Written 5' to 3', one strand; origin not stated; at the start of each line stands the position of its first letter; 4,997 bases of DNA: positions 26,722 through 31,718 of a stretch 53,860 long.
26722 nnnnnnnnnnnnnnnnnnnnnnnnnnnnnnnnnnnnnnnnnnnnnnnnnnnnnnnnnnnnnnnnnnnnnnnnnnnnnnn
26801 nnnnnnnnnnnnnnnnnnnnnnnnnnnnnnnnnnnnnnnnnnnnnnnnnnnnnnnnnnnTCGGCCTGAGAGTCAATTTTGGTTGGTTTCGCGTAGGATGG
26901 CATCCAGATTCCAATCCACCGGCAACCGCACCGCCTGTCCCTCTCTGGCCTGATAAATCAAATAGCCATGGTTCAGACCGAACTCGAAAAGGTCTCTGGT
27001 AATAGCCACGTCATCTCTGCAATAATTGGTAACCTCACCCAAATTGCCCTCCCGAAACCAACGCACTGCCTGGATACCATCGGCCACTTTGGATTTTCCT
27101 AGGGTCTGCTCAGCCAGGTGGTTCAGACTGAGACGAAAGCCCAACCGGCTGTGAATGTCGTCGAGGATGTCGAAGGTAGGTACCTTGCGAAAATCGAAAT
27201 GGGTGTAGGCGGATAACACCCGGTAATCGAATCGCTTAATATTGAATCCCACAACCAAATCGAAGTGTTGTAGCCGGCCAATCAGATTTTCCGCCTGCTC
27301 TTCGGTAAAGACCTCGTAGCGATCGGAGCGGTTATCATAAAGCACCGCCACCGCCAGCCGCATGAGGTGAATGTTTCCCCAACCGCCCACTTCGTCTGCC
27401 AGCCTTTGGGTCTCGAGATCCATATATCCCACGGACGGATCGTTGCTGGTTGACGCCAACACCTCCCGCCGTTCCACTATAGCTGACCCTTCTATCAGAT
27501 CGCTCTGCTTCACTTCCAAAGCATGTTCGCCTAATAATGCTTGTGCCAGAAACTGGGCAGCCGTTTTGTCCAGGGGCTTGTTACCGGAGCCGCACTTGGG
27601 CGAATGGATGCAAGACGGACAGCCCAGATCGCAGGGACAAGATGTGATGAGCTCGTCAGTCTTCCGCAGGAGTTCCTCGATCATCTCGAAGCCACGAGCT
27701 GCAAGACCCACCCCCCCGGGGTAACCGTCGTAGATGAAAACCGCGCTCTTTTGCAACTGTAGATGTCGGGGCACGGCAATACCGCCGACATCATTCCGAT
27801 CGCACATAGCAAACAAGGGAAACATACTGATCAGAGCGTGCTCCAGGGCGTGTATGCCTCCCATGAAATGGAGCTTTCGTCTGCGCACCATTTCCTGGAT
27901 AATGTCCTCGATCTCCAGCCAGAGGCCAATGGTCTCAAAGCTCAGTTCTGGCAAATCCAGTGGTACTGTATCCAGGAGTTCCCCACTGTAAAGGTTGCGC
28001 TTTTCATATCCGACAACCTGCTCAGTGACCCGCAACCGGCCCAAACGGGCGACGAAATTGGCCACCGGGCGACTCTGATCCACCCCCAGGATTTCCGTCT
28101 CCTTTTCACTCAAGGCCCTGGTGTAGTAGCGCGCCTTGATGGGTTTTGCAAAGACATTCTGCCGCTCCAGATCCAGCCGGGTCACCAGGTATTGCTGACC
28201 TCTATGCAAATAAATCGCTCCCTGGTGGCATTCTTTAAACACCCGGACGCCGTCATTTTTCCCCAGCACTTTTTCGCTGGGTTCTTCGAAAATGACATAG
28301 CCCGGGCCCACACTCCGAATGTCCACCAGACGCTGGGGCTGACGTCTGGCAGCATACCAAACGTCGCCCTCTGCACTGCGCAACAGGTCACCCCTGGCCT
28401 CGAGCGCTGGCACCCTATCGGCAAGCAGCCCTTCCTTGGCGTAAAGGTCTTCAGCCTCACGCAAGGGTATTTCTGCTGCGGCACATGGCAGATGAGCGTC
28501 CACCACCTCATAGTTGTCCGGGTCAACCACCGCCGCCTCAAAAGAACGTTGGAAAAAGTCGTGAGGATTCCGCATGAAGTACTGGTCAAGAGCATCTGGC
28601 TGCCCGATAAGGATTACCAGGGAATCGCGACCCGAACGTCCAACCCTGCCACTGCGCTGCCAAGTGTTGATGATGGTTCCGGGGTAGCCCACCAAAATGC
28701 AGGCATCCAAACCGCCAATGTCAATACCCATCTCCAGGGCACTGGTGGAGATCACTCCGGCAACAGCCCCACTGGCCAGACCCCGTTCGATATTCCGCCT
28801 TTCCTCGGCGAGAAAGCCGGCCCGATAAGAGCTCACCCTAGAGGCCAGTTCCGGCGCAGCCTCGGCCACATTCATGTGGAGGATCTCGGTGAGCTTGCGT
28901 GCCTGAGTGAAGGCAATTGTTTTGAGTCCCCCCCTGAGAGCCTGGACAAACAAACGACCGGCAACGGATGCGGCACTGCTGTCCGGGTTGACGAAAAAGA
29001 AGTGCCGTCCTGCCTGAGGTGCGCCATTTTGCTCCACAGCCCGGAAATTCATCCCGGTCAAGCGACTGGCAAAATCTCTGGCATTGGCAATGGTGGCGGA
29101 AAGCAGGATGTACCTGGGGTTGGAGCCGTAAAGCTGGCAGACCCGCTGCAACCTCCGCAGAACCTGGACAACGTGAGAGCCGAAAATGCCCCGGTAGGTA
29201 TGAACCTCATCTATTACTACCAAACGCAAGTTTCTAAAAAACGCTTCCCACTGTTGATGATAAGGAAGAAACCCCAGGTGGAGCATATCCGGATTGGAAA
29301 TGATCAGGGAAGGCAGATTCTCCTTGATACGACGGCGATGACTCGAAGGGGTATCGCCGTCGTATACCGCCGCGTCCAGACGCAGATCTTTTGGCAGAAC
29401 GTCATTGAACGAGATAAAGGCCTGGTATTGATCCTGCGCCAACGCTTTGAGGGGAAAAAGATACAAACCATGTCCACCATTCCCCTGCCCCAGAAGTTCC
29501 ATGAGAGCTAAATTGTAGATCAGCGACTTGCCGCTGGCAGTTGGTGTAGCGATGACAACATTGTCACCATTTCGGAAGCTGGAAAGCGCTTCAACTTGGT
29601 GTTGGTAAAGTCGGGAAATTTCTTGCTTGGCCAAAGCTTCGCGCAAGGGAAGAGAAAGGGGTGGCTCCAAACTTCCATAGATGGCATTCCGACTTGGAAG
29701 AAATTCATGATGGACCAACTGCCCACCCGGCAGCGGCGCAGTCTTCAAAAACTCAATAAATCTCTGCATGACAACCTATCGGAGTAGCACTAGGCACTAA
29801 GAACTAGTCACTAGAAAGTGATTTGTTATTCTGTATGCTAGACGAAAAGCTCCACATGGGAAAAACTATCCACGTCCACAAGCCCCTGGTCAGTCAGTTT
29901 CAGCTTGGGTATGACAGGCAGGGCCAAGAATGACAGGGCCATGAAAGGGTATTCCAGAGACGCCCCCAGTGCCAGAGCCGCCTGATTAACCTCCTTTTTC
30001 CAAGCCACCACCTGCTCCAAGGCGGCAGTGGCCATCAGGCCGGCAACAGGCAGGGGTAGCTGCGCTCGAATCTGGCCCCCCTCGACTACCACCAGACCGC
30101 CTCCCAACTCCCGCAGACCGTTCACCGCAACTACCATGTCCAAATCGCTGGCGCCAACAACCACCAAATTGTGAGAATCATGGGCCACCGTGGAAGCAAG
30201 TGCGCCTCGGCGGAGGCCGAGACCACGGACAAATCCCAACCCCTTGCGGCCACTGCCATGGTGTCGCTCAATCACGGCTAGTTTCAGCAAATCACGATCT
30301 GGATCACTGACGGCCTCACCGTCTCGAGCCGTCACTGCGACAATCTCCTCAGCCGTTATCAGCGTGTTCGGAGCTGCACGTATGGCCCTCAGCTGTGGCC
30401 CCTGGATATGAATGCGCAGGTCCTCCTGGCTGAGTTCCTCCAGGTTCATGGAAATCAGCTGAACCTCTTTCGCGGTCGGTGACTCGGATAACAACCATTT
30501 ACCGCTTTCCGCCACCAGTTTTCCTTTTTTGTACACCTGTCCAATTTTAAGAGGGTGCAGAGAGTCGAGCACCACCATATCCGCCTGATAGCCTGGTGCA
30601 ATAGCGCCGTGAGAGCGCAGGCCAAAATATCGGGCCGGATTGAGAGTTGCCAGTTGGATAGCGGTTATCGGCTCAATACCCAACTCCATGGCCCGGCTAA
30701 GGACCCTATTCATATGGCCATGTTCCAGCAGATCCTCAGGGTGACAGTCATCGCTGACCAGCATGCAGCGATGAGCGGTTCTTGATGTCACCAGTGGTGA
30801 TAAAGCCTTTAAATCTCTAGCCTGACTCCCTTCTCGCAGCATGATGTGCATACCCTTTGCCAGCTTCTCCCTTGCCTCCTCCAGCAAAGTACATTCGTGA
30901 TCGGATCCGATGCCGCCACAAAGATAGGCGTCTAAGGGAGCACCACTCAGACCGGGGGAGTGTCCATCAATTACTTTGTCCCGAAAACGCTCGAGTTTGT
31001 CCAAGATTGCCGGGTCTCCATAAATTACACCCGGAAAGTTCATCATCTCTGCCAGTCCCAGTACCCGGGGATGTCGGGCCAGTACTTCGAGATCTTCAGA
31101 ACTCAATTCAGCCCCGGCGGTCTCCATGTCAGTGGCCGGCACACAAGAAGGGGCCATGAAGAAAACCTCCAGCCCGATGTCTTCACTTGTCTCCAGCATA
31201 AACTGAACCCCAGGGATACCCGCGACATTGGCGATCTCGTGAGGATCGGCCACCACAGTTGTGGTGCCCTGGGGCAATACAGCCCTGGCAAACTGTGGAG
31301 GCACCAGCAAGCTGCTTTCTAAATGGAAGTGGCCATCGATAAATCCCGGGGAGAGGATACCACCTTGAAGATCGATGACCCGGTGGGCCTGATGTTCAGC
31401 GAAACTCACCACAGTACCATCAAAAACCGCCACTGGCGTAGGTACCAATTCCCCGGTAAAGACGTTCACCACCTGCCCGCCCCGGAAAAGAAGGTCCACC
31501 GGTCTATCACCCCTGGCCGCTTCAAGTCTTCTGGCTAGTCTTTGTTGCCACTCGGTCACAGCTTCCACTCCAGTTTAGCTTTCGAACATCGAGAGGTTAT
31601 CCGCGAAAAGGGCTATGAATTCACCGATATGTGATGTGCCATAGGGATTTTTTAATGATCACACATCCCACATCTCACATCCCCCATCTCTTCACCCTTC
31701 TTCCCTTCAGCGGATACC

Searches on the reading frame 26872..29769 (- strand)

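Call 76: search_protein_families(library=pfam, proteins=[window:26872-29769:-], max_evalue=0.00001)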
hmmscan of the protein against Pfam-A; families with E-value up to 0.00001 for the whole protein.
window:26872-29769:- (965 aa): 6 families
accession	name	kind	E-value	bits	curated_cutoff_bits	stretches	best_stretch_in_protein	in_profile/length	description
PF00270.35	DEAD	-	7e-30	104.4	26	1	56-231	2-165/167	DEAD/DEAH box helicase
PF09369.15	MZB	-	9.7e-24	84.3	24.2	1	642-721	1-80/80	MrfA Zn-binding domain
PF00271.37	Helicase_C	-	2e-13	51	23.5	1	279-380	13-110/110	Helicase conserved C-terminal domain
PF22982.3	WHD_HRQ1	-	2.4e-08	35.3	27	1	415-486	1-69/70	ATP-dependent helicase HRQ1, winged helix domain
PF13482.12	RNase_H_2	-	2.6e-06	27.9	22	1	782-928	2-161/165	RNase_H superfamily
PF04851.21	ResIII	-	8.5e-06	26.2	22.5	0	53-210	3-153/164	Type III restriction enzyme, res subunit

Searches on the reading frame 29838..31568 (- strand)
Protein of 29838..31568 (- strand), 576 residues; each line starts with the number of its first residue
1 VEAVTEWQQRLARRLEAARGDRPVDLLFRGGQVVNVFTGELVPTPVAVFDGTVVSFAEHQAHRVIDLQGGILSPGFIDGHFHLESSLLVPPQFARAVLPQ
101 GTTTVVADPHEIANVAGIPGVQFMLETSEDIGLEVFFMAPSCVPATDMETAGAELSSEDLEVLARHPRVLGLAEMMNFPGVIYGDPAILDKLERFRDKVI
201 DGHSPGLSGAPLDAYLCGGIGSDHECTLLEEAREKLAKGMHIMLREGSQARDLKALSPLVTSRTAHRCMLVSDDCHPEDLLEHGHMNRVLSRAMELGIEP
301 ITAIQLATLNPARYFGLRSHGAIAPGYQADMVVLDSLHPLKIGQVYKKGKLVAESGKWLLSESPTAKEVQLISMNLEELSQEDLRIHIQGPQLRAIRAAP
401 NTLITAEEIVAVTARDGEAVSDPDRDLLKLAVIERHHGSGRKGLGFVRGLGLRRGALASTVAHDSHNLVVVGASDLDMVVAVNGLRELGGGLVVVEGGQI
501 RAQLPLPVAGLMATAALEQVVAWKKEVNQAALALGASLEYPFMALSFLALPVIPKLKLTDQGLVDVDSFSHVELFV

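Call 76: search_protein_families(library=pfam, proteins=[window:29838-31568:-], max_evalue=0.00001)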
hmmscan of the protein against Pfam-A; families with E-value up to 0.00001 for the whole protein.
window:29838-31568:- (576 aa): 3 families
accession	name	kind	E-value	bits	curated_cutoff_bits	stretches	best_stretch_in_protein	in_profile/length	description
PF13382.11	Adenine_deam_C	-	1.1e-64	217.4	27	1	403-569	2-168/169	Adenine deaminase C-terminal domain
PF01979.26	Amidohydro_1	-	1.8e-38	133.1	25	1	71-352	1-345/345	Amidohydrolase family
PF07969.17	Amidohydro_3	-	1.5e-13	51.5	29.7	1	299-340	408-449/472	Amidohydrolase family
